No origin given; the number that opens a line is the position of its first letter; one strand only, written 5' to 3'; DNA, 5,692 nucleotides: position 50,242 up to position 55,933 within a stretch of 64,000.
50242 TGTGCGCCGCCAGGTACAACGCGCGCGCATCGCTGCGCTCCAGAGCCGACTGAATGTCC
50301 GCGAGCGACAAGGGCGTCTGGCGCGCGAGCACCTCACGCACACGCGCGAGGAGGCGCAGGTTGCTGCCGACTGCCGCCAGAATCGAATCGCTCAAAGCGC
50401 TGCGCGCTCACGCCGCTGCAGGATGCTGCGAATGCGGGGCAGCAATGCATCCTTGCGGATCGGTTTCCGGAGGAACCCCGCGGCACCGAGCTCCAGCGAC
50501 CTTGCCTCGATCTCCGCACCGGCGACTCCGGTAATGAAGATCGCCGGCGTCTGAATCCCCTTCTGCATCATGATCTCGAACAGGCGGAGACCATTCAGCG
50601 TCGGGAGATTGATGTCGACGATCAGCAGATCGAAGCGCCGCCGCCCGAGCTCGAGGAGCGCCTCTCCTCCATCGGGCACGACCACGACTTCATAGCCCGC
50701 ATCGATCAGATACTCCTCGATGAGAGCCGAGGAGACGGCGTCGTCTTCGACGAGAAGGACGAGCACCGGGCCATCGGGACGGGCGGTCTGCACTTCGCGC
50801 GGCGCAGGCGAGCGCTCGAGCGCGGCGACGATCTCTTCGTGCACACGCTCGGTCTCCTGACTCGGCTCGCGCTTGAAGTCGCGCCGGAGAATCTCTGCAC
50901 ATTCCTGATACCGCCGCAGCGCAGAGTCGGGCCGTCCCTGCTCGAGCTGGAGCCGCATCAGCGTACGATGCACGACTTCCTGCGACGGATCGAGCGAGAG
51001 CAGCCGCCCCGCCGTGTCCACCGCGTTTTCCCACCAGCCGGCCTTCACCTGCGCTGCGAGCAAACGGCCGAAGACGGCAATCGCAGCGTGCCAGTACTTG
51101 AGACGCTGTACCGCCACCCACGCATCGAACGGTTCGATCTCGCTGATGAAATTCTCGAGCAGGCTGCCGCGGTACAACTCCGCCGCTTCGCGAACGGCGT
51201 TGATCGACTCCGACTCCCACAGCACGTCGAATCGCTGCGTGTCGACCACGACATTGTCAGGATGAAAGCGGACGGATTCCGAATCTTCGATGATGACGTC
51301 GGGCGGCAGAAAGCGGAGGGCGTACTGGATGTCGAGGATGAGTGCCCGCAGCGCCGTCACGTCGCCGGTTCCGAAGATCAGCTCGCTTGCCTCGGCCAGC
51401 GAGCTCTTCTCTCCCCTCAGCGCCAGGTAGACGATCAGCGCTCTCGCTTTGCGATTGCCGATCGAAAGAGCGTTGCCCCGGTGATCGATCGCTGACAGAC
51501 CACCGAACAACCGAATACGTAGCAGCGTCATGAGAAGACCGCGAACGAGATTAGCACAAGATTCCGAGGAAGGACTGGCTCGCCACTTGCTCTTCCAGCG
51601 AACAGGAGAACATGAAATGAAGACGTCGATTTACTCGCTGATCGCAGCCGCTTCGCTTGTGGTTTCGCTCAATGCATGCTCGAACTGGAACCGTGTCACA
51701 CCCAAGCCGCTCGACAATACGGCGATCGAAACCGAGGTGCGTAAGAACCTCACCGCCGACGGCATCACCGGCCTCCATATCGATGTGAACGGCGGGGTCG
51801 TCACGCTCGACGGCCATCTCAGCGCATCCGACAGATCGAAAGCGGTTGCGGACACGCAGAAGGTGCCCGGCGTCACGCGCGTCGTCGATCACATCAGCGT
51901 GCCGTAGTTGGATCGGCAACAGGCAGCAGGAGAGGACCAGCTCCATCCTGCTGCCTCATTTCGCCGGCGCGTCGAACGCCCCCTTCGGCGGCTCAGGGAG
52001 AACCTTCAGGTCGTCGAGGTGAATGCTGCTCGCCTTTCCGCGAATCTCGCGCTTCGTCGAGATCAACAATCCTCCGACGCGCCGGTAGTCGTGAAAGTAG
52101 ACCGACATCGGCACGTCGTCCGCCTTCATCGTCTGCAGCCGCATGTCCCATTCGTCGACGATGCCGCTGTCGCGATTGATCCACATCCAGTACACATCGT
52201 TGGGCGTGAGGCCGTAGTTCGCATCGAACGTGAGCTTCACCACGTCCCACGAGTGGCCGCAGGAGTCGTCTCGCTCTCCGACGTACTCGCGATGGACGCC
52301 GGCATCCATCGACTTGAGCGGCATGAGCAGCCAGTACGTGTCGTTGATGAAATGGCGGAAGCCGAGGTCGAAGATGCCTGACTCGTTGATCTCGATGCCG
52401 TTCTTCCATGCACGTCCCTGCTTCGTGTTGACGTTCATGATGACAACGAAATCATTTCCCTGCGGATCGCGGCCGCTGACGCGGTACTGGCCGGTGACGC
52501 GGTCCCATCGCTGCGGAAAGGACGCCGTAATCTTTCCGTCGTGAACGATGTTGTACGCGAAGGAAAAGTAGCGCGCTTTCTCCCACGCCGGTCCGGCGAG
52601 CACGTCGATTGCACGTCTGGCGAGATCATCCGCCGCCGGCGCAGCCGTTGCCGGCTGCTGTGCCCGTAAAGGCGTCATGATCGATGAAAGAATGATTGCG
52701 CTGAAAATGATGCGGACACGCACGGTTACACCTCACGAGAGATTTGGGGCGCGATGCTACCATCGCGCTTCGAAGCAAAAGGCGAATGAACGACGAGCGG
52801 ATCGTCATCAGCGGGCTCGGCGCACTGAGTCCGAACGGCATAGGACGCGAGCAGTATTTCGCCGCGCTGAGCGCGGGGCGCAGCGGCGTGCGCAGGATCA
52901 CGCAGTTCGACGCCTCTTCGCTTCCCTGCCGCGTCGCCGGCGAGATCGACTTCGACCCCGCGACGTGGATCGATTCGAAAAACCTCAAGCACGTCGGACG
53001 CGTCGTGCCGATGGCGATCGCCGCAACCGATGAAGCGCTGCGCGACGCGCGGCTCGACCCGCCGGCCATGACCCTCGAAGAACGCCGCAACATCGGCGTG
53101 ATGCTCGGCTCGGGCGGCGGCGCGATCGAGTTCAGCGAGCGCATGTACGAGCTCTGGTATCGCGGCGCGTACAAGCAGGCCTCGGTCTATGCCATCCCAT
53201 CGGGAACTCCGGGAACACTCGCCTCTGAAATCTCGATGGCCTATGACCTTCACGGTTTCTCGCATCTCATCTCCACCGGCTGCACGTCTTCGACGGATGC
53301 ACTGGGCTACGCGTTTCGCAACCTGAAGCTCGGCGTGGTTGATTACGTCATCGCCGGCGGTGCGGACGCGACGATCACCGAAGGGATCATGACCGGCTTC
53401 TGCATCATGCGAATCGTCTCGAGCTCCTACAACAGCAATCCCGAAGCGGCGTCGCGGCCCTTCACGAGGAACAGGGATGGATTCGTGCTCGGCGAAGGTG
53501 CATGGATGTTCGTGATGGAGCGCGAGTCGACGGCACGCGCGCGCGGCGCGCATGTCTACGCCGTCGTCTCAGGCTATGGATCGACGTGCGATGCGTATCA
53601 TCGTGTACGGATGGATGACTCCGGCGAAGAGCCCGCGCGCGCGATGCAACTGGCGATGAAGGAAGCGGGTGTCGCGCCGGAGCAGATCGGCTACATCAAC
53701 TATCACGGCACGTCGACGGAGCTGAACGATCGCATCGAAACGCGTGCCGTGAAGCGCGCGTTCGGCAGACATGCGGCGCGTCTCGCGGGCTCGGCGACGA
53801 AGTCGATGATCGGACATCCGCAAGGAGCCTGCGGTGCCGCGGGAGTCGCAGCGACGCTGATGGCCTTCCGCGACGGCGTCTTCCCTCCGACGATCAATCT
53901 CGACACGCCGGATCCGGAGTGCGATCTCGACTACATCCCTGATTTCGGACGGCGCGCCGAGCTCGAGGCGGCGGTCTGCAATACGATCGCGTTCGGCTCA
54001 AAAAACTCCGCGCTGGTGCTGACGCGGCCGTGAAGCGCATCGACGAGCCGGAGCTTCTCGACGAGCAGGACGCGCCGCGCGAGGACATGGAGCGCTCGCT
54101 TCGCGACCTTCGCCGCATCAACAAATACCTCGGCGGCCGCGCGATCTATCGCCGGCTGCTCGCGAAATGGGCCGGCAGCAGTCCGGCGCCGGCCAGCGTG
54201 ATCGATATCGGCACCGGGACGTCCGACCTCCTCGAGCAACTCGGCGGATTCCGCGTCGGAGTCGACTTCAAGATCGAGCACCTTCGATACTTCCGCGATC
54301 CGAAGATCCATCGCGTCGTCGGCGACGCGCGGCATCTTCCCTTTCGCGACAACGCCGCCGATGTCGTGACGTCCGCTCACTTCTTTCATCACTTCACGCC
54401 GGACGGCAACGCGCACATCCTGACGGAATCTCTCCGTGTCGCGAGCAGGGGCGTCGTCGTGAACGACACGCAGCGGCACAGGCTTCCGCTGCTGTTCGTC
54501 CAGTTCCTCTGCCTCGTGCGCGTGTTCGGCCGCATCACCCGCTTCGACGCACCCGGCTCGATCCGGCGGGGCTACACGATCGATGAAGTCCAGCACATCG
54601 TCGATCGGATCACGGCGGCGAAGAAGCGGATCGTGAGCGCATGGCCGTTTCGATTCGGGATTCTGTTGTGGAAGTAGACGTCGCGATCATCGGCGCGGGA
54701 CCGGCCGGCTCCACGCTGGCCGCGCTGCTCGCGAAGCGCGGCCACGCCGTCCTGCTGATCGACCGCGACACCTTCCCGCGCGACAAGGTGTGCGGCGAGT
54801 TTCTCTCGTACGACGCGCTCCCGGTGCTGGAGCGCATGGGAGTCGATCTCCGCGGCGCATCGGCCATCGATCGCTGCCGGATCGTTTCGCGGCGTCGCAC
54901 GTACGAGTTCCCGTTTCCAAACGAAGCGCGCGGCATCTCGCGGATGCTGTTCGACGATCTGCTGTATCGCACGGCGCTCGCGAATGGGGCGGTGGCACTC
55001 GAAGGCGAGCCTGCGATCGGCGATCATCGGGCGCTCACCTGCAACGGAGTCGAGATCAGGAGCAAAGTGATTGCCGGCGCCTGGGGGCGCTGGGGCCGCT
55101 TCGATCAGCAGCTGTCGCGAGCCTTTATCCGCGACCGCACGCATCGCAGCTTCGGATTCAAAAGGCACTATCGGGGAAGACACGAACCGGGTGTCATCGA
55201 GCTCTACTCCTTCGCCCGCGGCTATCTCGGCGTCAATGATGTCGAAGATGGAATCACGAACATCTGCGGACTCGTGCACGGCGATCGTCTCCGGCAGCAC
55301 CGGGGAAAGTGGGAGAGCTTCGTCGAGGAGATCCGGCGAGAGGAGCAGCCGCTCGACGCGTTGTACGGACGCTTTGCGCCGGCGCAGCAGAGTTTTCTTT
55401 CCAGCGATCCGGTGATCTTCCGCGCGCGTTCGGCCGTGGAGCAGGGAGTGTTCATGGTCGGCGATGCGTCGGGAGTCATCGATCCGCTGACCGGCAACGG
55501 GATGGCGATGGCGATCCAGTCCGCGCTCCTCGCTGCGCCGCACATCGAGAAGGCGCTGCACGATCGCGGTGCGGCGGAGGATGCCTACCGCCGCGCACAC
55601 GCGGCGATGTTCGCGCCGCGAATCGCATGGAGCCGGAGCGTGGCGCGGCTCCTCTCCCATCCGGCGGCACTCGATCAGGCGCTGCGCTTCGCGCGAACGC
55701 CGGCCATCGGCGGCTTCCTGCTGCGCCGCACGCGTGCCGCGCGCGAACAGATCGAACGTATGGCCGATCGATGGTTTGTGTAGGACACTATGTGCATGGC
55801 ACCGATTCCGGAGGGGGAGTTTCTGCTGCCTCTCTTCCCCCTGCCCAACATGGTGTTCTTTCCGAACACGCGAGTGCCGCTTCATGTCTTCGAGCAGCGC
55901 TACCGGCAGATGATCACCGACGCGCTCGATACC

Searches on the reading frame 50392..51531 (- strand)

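Call 7: search_protein_families(library=ncbifam, proteins=[window:50392-51531:-])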
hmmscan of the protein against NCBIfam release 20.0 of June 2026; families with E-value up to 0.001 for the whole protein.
window:50392-51531:- (379 aa): 97 families (the best 25 are shown)
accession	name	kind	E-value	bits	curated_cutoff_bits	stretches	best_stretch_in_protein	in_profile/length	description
TIGR01387.1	cztR_silR_copR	subfamily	2e-17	63.5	279.2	1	258-375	1-118/218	heavy metal response regulator transcription factor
NF007969.0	PRK10693.1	equivalog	2.8e-17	62.8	329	1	258-360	10-112/337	two-component system response regulator RssB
NF045991.1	RespRegCtrARhodob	equivalog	4.2e-17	62.6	350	1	258-374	3-119/224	response regulator transcription factor CtrA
NF007005.1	PRK09468.1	equivalog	7.1e-17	61.6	331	1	258-376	6-124/237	osmolarity response regulator transcription factor OmpR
NF008199.0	PRK10955.1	equivalog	1.4e-16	61.1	341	1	258-375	4-119/232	envelope stress response regulator transcription factor CpxR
NF008099.0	PRK10841.1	equivalog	3.1e-16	58.3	920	1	245-369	814-938/949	two-component system sensor histidine kinase RcsC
NF041733.1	resp_reg_CseB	equivalog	6.3e-16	58.4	350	1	258-377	3-121/228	two-component system response regulator CseB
NF045944.1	ResRegRpaBCyano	equivalog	6.8e-16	58.3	330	1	259-376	1-117/229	response regulator transcription factor RpaB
TIGR02956.1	TMAO_torS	equivalog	2.7e-15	55.6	676.5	1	255-375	701-824/967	TMAO reductase system sensor histidine kinase/response regulator TorS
NF051850.1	RespRegRprY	equivalog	3.4e-15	56.1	370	1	256-373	5-122/234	response regulator transcription factor RprY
NF046022.1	RespRegCpdRBruc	equivalog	1.4e-14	54.1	180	1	258-371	4-117/120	cell cycle two-component system response regulator CpdR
NF045505.1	RR_RssB_Pseudo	equivalog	2.2e-14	53.3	700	1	257-373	7-124/394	two-component system response regulator RssB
NF012023.0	PRK15479.1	equivalog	3.4e-14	52.9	337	1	258-374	3-119/224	transcriptional regulator TctD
NF008034.0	PRK10766.1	equivalog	3.9e-14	52.7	275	1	258-374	5-120/231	two-component system response regulator TorR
NF041734.1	resp_reg_RppA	equivalog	6.1e-14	51.9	250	1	258-375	3-121/229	two-component system response regulator RppA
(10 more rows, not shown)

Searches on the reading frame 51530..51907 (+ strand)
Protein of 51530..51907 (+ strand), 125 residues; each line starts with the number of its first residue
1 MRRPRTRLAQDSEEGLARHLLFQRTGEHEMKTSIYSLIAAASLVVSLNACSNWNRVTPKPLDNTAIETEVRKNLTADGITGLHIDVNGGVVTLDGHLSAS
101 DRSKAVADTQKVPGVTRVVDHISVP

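Call 12: search_protein_families(library=pfam, proteins=[window:51530-51907:+])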
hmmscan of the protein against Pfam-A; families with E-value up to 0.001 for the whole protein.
window:51530-51907:+ (125 aa): 1 family
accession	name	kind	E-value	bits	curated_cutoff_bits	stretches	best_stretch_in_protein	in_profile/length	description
PF04972.22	BON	-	8.9e-12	45.6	27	1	63-124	2-67/69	BON domain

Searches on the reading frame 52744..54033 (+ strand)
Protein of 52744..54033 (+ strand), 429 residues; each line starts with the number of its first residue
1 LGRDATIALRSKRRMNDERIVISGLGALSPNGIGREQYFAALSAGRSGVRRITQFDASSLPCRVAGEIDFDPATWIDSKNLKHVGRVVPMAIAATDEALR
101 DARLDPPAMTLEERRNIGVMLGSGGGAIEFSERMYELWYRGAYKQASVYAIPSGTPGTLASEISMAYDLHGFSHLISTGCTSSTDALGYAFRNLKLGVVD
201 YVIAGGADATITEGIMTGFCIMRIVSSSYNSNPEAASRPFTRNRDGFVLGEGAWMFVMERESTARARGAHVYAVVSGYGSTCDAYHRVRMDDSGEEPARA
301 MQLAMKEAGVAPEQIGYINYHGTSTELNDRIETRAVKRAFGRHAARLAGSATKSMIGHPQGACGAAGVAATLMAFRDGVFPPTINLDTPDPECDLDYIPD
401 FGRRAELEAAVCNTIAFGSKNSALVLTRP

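Call 12: search_protein_families(library=pfam, proteins=[window:52744-54033:+])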
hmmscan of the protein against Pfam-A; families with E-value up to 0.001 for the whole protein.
window:52744-54033:+ (429 aa): 2 families
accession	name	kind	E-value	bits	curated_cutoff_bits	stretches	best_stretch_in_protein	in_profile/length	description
PF00109.32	ketoacyl-synt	-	1e-42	147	20.8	1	18-264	2-252/252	Beta-ketoacyl synthase, N-terminal domain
PF02801.28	Ketoacyl-synt_C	-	3.5e-37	127.5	20.8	1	272-386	1-118/119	Beta-ketoacyl synthase, C-terminal domain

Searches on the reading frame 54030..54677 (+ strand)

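Call 12: search_protein_families(library=pfam, proteins=[window:54030-54677:+])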
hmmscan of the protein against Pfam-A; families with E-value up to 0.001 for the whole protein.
window:54030-54677:+ (215 aa): 3 families
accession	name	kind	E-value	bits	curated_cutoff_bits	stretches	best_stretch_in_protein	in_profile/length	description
PF08241.18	Methyltransf_11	-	2.1e-10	41.5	21.2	1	59-141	2-90/95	Methyltransferase domain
PF13649.12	Methyltransf_25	-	3.4e-09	37.7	27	1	57-139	1-94/97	Methyltransferase domain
PF13489.12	Methyltransf_23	-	0.00031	21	27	1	39-123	8-95/164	Methyltransferase domain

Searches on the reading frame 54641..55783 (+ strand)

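Call 12: search_protein_families(library=pfam, proteins=[window:54641-55783:+])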
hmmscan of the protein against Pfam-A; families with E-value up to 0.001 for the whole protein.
window:54641-55783:+ (380 aa): 10 families
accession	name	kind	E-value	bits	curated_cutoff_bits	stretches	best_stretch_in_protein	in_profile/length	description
PF01494.25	FAD_binding_3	-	8e-14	52.1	22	1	11-71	1-61/349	FAD binding domain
PF05834.18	Lycopene_cycl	-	8.6e-08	32.1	23.4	0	13-41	1-31/380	Lycopene cyclase protein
PF01266.30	DAO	-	1.3e-07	31.9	27.9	1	13-45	1-33/353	FAD dependent oxidoreductase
PF13450.12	NAD_binding_8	-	5.1e-07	30.3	21.9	1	16-44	1-29/68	NAD(P)-binding Rossmann-like domain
PF04820.20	Trp_halogenase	-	8.4e-07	28.6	21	0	13-50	1-42/458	Tryptophan halogenase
PF07992.20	Pyr_redox_2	-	2.9e-05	24.1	26.1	1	13-48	2-38/291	Pyridine nucleotide-disulphide oxidoreductase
PF02558.23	ApbA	-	0.0002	21.5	22.2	1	14-44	1-31/150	Ketopantoate reductase PanE/ApbA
PF03486.20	HI0933_like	-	0.00033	20.6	50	1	13-49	2-38/244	HI0933-like protein Rossmann domain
PF08491.16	SE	-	0.0004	20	20.1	1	259-309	121-173/276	Squalene epoxidase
PF01946.23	Thi4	-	0.00047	19.9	26.2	1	7-43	13-50/235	Thi4 family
